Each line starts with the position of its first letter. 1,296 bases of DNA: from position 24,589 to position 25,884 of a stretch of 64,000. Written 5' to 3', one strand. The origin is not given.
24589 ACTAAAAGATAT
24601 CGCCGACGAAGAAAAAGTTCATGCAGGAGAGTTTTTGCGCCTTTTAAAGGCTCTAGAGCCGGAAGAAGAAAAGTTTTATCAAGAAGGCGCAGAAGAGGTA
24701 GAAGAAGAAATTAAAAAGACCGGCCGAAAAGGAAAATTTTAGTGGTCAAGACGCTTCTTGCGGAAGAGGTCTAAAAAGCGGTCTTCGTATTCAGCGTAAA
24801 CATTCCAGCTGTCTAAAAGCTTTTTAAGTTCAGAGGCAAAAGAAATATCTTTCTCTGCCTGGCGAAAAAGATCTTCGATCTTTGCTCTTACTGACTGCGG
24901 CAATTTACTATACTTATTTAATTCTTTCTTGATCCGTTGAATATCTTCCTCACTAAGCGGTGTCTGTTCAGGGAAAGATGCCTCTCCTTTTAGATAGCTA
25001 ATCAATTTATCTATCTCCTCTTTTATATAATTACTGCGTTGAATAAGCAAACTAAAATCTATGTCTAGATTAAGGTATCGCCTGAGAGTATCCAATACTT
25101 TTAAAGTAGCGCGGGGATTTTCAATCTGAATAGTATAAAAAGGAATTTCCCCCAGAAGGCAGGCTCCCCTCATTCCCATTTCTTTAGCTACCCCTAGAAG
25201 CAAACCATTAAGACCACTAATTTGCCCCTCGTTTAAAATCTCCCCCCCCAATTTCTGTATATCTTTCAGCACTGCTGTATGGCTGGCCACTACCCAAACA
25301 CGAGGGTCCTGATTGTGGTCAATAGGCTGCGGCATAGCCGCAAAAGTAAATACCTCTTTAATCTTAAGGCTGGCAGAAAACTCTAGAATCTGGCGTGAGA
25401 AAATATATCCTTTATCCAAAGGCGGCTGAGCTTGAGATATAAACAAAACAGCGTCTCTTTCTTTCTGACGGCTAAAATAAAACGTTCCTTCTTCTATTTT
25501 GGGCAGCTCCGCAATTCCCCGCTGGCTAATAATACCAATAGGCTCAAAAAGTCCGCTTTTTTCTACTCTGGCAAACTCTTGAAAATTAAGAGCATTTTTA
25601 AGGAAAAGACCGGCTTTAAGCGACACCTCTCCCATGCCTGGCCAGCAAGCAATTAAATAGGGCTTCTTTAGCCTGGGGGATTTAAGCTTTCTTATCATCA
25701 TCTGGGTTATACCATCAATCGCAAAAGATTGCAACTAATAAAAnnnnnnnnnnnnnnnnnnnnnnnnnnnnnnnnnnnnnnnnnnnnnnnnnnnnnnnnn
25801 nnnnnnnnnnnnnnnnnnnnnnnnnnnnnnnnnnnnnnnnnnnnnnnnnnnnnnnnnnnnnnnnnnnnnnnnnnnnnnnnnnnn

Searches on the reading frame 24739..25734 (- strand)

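Call 83: search_protein_families(library=pfam, proteins=[window:24739-25734:-], max_evalue=0.00001)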
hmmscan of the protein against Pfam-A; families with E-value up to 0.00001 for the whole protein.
window:24739-25734:- (331 aa): 1 family
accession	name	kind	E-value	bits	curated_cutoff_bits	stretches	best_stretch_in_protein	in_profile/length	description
PF09754.15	PAC2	-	2.2e-31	109.8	25.8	1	27-244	1-214/215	PAC2 family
